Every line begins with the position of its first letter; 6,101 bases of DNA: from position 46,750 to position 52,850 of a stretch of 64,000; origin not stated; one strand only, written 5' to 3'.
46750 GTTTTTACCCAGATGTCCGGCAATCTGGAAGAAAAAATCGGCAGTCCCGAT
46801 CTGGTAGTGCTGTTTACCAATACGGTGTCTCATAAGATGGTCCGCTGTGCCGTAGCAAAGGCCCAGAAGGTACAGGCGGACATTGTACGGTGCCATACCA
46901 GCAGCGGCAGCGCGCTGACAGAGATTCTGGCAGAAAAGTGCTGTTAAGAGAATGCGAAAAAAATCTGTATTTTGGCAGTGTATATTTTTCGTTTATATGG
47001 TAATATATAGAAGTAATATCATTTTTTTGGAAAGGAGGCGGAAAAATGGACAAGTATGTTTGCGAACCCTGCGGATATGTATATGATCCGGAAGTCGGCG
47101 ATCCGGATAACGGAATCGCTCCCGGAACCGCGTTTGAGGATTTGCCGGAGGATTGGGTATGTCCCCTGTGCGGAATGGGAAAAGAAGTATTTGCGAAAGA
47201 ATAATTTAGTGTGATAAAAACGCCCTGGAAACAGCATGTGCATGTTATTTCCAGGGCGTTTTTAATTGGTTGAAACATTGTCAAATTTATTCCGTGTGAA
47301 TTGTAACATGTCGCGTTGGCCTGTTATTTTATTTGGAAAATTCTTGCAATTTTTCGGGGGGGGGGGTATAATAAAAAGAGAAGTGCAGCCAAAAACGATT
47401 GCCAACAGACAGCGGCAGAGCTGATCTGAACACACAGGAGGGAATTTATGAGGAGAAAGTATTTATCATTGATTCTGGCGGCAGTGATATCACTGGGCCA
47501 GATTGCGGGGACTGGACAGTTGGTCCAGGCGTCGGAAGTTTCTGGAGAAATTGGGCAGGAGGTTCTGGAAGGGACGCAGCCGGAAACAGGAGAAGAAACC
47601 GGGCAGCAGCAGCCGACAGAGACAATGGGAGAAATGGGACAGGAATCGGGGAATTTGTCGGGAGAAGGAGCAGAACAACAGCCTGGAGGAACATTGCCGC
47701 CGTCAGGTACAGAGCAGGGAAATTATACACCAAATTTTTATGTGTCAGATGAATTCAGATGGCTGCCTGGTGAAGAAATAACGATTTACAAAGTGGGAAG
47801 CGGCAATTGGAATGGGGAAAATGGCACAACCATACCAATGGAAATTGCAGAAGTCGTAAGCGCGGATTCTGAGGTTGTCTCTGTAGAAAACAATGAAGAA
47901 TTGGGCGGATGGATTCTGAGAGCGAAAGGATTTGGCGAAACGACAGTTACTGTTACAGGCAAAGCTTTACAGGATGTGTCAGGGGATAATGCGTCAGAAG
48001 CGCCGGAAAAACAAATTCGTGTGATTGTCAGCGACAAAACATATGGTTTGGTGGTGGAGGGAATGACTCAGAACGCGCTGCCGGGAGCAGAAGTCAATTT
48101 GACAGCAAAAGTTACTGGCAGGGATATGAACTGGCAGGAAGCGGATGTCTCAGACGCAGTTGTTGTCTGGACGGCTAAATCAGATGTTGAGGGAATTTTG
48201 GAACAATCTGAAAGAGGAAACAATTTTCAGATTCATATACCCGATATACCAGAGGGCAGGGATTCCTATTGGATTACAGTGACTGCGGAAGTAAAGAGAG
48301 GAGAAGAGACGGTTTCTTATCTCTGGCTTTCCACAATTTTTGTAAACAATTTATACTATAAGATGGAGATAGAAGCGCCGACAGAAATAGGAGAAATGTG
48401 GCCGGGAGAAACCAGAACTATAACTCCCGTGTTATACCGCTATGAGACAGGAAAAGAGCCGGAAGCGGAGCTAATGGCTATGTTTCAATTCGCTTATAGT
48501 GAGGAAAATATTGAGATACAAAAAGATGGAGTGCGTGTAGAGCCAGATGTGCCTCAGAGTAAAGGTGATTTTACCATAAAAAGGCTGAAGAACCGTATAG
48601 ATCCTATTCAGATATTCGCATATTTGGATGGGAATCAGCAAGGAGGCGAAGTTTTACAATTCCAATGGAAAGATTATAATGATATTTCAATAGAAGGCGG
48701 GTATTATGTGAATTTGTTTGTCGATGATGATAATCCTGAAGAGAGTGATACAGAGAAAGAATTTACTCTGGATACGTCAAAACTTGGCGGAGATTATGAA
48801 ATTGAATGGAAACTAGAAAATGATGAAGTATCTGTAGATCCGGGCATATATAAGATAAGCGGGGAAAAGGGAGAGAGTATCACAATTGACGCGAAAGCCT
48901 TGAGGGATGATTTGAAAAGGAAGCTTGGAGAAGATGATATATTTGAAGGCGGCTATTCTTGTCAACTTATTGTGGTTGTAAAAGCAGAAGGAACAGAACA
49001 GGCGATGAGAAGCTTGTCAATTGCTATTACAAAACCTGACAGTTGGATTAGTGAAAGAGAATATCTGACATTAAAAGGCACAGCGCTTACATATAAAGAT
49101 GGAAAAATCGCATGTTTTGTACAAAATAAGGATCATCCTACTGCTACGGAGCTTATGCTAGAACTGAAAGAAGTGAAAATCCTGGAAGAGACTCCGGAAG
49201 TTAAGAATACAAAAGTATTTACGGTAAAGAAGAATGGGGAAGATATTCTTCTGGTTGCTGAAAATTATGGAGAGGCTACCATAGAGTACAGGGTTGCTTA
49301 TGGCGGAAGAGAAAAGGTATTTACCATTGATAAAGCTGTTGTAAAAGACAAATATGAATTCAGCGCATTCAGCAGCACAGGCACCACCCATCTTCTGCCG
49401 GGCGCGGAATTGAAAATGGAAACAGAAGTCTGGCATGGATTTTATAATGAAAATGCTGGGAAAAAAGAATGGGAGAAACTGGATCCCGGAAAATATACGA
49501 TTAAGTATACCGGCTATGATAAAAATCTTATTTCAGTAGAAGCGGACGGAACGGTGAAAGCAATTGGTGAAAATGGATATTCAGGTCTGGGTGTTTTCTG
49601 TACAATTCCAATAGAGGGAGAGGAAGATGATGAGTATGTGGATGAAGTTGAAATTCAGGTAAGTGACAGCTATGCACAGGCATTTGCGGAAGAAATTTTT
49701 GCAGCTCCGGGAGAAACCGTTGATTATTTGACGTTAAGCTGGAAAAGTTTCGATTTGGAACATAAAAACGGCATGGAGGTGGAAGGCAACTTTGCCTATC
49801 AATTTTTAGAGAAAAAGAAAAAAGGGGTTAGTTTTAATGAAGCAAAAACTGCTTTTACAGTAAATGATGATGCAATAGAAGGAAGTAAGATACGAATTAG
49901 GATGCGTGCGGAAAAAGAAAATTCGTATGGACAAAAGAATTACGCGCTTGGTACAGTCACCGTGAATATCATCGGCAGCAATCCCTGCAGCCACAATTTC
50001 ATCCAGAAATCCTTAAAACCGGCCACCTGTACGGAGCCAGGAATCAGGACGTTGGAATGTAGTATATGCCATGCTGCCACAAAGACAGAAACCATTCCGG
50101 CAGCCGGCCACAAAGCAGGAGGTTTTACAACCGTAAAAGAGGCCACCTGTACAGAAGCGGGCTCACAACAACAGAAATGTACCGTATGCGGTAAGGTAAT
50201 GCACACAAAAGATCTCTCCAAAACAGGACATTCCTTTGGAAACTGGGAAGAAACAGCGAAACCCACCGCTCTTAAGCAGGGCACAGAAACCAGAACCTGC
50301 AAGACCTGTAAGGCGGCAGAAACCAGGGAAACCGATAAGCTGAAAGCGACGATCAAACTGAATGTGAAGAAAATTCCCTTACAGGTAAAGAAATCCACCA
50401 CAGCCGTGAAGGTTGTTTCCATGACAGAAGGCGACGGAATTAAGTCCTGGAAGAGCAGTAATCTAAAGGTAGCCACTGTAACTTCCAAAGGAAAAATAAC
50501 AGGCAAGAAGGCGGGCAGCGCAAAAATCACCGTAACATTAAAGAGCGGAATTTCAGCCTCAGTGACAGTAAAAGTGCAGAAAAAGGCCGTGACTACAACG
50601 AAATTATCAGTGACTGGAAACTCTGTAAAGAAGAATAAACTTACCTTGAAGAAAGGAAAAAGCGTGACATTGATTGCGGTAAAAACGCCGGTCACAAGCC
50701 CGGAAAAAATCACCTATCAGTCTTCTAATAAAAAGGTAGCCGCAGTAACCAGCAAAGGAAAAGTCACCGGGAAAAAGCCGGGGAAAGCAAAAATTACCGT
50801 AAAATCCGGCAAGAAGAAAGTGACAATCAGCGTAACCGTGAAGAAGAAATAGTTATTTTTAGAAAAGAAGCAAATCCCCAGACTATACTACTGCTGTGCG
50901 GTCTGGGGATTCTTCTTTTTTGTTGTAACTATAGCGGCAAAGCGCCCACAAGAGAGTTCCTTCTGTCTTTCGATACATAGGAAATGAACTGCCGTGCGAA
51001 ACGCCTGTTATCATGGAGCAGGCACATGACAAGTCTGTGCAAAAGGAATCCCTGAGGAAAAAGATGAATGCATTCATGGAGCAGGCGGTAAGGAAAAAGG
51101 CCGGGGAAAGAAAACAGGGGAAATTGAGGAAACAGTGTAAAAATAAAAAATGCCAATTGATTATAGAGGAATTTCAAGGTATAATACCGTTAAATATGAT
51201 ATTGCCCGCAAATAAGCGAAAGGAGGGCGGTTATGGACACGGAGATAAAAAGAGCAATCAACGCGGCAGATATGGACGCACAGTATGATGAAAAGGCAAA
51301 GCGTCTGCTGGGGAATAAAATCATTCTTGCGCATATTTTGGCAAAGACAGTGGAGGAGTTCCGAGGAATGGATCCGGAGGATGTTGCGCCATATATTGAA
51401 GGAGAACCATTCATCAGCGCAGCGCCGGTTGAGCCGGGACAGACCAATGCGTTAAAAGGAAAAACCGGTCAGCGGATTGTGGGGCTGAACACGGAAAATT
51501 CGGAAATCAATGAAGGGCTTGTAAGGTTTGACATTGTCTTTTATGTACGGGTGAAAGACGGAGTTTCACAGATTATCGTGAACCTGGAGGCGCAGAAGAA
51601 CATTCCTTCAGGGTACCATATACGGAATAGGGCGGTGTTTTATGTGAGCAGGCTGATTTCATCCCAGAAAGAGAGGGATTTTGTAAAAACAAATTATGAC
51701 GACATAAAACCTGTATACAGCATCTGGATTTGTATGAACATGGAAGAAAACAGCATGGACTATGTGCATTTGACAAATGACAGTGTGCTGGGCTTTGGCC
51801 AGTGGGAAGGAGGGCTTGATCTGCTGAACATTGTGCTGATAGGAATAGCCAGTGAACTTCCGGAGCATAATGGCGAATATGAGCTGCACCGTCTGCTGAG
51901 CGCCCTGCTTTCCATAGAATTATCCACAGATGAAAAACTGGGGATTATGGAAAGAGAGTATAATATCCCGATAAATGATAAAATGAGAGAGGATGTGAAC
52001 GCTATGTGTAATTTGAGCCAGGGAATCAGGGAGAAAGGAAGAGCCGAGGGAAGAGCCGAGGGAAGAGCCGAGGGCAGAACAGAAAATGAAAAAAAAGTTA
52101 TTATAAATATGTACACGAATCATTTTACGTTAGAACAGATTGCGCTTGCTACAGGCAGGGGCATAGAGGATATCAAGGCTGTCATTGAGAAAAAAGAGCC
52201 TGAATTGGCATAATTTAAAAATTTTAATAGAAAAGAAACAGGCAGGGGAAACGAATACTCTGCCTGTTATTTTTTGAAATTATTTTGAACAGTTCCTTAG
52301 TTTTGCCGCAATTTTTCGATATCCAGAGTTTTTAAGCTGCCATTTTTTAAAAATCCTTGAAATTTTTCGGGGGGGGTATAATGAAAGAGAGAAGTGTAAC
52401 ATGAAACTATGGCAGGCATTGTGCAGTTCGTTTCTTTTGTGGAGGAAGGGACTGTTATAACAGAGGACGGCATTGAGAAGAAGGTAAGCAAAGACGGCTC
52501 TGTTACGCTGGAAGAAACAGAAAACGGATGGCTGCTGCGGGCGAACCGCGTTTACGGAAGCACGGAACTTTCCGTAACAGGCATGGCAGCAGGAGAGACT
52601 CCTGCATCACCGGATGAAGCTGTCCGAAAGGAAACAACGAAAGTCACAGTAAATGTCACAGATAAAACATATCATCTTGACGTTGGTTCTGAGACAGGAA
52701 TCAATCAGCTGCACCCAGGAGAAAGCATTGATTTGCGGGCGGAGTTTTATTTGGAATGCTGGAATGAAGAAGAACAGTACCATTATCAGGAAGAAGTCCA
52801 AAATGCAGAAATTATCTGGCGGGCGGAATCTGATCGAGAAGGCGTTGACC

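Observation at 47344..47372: An 11-G homopolymer forms the -35/-10 spacer of a giant surface-protein promoter: candidate slipped-strand phase-variation switch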

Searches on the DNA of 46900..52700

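Call 33: search_rna_families(source=window, start=46900, end=52700, threshold=evalue, max_evalue=1)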
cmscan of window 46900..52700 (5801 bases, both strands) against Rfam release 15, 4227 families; matches with E-value up to 1: 1.
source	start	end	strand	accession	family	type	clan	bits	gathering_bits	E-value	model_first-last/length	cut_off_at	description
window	47214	47358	-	RF02377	SurA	Gene; sRNA;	-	16.7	100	0.35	1-279/279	no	SurA sRNA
